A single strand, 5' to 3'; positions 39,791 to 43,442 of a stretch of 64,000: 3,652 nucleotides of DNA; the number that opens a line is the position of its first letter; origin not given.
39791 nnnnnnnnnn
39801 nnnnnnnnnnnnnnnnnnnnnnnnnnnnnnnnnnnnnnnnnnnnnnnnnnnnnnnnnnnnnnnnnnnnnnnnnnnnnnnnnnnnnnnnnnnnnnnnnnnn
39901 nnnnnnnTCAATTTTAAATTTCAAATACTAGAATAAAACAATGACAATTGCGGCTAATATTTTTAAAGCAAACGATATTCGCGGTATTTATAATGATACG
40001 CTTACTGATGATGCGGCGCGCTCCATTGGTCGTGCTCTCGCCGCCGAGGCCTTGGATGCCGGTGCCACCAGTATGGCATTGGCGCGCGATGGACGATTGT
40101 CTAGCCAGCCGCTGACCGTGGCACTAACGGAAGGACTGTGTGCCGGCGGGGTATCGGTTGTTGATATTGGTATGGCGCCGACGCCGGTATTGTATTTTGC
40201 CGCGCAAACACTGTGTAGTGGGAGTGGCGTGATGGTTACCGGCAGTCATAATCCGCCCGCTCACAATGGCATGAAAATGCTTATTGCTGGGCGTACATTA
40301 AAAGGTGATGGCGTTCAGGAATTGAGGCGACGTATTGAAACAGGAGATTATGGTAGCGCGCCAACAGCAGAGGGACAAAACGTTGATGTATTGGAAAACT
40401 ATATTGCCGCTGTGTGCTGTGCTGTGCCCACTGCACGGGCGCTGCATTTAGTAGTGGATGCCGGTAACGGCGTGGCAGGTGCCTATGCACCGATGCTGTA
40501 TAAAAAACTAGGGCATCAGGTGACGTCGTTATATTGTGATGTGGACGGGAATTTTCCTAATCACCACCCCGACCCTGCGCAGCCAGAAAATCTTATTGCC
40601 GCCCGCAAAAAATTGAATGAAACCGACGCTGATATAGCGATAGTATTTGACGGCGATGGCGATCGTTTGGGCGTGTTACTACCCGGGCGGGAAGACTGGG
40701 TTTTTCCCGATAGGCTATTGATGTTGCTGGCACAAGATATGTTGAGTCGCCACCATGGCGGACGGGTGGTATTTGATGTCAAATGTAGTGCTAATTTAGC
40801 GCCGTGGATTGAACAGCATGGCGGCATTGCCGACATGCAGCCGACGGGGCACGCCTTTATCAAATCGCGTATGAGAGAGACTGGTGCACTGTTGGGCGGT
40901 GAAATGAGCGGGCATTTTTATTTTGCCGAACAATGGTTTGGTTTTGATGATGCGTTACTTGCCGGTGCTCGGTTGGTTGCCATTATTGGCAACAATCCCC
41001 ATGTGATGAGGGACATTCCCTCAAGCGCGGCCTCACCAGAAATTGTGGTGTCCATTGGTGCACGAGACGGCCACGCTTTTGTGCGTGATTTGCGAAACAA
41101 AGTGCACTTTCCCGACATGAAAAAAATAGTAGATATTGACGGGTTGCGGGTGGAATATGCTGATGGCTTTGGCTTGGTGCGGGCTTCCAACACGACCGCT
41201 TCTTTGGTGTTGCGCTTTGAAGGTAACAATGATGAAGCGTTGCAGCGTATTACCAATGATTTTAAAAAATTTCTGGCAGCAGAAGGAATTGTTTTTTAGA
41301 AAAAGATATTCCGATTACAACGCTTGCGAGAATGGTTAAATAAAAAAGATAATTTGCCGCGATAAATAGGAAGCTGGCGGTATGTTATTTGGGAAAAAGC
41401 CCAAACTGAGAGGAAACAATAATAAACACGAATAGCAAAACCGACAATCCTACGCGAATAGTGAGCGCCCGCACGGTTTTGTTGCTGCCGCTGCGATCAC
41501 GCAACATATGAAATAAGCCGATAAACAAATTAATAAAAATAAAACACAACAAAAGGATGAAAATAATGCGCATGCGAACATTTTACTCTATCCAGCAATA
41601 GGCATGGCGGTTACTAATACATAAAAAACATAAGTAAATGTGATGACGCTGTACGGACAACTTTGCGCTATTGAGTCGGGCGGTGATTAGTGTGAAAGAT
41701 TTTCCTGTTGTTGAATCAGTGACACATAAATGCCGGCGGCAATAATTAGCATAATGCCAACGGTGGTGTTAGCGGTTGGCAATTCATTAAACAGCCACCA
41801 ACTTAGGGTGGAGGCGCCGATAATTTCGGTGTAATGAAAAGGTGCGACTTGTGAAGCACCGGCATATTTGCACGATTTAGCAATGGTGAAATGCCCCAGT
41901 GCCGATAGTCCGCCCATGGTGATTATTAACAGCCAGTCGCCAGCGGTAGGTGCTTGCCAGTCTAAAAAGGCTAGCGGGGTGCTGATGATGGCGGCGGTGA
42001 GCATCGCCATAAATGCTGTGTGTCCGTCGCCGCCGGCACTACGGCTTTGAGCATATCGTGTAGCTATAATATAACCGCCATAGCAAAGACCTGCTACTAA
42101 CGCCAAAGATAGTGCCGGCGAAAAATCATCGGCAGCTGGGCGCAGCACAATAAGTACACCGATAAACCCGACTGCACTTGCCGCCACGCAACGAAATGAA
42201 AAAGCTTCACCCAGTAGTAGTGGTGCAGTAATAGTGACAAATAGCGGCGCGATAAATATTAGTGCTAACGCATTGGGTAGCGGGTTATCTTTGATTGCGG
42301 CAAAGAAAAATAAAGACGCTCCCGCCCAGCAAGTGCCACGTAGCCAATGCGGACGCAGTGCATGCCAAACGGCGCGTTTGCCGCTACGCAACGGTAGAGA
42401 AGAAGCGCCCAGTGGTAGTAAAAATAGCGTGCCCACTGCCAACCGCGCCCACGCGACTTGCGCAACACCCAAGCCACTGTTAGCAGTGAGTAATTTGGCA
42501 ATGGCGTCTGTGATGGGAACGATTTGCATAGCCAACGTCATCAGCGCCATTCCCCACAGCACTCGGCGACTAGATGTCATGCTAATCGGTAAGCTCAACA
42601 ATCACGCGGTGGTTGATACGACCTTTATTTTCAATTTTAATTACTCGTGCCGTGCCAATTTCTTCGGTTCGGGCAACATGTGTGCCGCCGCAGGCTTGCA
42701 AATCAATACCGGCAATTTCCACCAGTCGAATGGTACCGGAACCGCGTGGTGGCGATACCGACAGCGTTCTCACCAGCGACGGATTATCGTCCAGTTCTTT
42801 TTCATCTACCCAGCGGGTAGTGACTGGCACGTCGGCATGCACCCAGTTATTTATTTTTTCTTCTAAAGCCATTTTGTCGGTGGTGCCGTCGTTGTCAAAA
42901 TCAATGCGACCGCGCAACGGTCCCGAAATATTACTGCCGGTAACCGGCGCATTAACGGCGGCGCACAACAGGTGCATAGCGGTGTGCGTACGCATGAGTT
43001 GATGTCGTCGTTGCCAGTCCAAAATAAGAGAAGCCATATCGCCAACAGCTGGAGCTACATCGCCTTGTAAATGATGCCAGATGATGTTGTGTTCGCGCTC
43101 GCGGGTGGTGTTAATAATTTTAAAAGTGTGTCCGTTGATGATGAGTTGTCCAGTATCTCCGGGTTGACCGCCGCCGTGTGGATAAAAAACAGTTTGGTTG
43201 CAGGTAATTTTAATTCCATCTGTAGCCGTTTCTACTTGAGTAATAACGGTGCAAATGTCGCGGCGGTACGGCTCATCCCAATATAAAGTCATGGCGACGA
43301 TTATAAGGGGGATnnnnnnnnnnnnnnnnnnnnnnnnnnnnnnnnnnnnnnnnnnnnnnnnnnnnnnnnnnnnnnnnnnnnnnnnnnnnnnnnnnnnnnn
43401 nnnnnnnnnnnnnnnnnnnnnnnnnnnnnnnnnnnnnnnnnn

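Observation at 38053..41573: Oxidase-assembly genes without an oxidase: Cox11/CtaG, DUF2970 and DUF2909 with no ctaC/ctaD/ctaE within at least 20 kb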

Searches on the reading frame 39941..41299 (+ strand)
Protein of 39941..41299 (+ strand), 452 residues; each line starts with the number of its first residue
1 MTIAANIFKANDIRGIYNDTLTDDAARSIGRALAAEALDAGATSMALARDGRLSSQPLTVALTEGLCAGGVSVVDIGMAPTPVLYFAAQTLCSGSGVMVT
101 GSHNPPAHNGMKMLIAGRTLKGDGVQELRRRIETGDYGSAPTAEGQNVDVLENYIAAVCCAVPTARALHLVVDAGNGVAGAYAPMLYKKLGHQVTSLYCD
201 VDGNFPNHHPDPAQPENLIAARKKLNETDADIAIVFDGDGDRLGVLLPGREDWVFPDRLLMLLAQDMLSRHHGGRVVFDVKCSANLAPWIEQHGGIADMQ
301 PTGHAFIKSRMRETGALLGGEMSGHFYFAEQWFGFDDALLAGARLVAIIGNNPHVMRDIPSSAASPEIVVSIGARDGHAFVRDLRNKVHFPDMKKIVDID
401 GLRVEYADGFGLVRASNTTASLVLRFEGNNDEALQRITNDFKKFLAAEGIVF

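Call 3: search_protein_families(library=pfam, proteins=[window:39941-41299:+], max_evalue=0.01)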
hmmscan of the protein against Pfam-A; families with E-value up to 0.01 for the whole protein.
window:39941-41299:+ (452 aa): 4 families
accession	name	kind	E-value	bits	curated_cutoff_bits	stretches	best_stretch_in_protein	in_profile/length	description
PF02878.22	PGM_PMM_I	-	4.3e-31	107.9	22.5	1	6-136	2-135/138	Phosphoglucomutase/phosphomannomutase, alpha/beta/alpha domain I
PF02879.22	PGM_PMM_II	-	1.2e-22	80.8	29.3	1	154-246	7-99/103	Phosphoglucomutase/phosphomannomutase, alpha/beta/alpha domain II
PF02880.22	PGM_PMM_III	-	8.2e-20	71.5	20.7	1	256-352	2-100/115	Phosphoglucomutase/phosphomannomutase, alpha/beta/alpha domain III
PF00408.26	PGM_PMM_IV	-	3.5e-11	43.4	23.1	1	387-441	21-65/68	Phosphoglucomutase/phosphomannomutase, C-terminal domain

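Call 6: search_protein_families(library=ncbifam, proteins=[window:39941-41299:+], max_evalue=0.001)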
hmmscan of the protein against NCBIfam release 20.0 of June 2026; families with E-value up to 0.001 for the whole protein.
window:39941-41299:+ (452 aa): 7 families
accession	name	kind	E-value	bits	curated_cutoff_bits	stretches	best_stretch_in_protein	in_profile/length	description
NF046027.1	PhglucPhmanMutPgmG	equivalog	2.9e-120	402.1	600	1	7-450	9-455/460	phosphoglucomutase/phosphomannomutase PgmG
TIGR03990.1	Arch_GlmM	equivalog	2e-89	300.5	439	1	6-443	2-442/444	phosphoglucosamine mutase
NF007088.0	PRK09542.1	equivalog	1.7e-82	277.9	618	1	5-446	9-454/456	phosphomannomutase/phosphoglucomutase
NF011943.0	PRK15414.1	subfamily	2.2e-58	198.4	801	1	7-435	6-443/456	phosphomannomutase CpsG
TIGR01455.1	glmM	equivalog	3.7e-47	161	447.55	1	10-440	3-435/442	phosphoglucosamine mutase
NF005737.0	PRK07564.1-1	equivalog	1.1e-05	24.3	378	1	166-266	204-304/543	alpha-D-glucose phosphate-specific phosphoglucomutase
TIGR01132.1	pgm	equivalog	0.00057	18.4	778.05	0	20-113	55-158/546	phosphoglucomutase (alpha-D-glucose-1,6-bisphosphate-dependent)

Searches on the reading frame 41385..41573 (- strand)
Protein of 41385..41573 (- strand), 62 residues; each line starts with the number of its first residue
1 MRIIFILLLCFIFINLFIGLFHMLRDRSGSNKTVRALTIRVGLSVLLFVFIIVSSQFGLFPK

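Call 3: search_protein_families(library=pfam, proteins=[window:41385-41573:-], max_evalue=0.01)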
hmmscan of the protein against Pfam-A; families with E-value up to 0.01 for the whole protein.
window:41385-41573:- (62 aa): 1 family
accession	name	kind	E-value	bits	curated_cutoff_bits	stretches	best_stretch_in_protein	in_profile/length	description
PF11137.13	DUF2909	-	1.4e-19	70.2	31.4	1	1-59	1-59/60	Protein of unknown function (DUF2909)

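Call 6: search_protein_families(library=ncbifam, proteins=[window:41385-41573:-], max_evalue=0.001)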
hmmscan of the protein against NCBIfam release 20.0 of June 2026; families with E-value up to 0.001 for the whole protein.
window:41385-41573:- (62 aa): 1 family
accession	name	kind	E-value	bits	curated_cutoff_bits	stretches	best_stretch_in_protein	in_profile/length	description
NF033233.1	twin_helix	hypoth_equivalog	6.4e-15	54.8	49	1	3-58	2-56/58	twin transmembrane helix small protein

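Call 23: find_related_loci(query=window:41385-41573:-, collection=genome_contigs, flank=10000)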
Query window:41385-41573:- (62 aa) in genome_contigs; peptide patterns used: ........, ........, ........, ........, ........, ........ (x = any residue, [..] = any of these).
600 stretches matched a pattern (row limit reached: there are more); 2 encode a relative of the query (tblastn E <= 1e-3); 2 distinct loci.
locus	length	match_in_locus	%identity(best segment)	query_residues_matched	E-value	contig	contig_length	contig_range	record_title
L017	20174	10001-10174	48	1-58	2e-13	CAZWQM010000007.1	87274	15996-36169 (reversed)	MAG TPA_asm: uncultured Thiotrichales bacterium isolate SRP329387_co1_52 genome assembly, contig: NODE_52_length_87274_c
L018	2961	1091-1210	58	23-58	5e-8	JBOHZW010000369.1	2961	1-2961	MAG: Steroidobacteraceae bacterium isolate TC-S_metawrap_bin.165 k127_2764786, whole genome shotgun sequence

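Call 49: search_protein_families(library=pfam, proteins=[window:41385-41573:-], max_evalue=10)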
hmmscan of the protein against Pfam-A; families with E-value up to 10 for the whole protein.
window:41385-41573:- (62 aa): 3 families
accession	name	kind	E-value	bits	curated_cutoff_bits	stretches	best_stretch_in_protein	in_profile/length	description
PF11137.13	DUF2909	-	1.4e-19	70.2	31.4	1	1-59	1-59/60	Protein of unknown function (DUF2909)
PF06687.17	SUR7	-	0.31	11.1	29.6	1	1-55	109-159/201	SUR7/PalI family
PF11694.13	DUF3290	-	0.76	10.1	31.3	1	3-53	17-65/144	Protein of unknown function (DUF3290)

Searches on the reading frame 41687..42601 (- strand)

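Call 3: search_protein_families(library=pfam, proteins=[window:41687-42601:-], max_evalue=0.01)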
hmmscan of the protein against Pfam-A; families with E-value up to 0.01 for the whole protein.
window:41687-42601:- (304 aa): 2 families
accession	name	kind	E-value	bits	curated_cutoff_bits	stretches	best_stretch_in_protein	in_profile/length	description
PF00892.27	EamA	-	5.6e-21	75.7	28.2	2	163-292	3-132/135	EamA-like transporter family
PF06800.18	Sugar_transport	-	0.00094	19.1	26.3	0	192-301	24-137/280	Sugar transport protein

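Call 6: search_protein_families(library=ncbifam, proteins=[window:41687-42601:-], max_evalue=0.001)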
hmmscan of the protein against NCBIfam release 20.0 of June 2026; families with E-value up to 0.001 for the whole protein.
window:41687-42601:- (304 aa): 2 families
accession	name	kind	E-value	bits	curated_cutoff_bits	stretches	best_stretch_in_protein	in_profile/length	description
TIGR00950.1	2A78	equivalog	2.4e-13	50.1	230.2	1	44-289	16-262/264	carboxylate/amino acid/amine transporter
NF050091.1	ArAmAcExpYddG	equivalog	5.9e-07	29.3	300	1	85-236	67-223/285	aromatic amino acid exporter YddG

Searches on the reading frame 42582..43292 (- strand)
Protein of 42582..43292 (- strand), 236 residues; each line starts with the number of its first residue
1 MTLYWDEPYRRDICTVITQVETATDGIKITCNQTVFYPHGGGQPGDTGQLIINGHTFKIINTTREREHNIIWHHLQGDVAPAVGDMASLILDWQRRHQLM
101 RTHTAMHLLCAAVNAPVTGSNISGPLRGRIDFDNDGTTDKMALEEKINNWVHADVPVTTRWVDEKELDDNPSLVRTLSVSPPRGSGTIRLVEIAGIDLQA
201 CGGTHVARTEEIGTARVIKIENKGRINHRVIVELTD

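Call 3: search_protein_families(library=pfam, proteins=[window:42582-43292:-], max_evalue=0.01)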
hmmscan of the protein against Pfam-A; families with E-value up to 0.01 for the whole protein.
window:42582-43292:- (236 aa): 2 families
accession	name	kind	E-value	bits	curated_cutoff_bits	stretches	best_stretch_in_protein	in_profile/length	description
PF07973.19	tRNA_SAD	-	7e-10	39.2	24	1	188-230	1-43/44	Threonyl and Alanyl tRNA synthetase second additional domain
PF01411.24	tRNA-synt_2c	-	2.5e-08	33.4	30.3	1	27-95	485-552/552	tRNA synthetases class II (A)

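Call 6: search_protein_families(library=ncbifam, proteins=[window:42582-43292:-], max_evalue=0.001)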
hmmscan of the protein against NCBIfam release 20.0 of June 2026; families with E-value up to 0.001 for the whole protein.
window:42582-43292:- (236 aa): 4 families
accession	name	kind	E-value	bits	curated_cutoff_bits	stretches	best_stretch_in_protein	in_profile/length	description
NF040865.1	a_tRNA_ed_AlaXM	equivalog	2.5e-56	191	300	1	2-234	3-233/234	alanyl-tRNA editing protein AlaXM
TIGR03683.1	A-tRNA_syn_arch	equivalog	4.7e-35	121.1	744.7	1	2-222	503-722/902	alanine--tRNA ligase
TIGR00344.1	alaS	equivalog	1.8e-30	105.9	457.05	1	18-225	474-683/847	alanine--tRNA ligase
NF002436.0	PRK01584.1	equivalog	3.7e-06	25.7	529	1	98-221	452-579/595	alanine--tRNA ligase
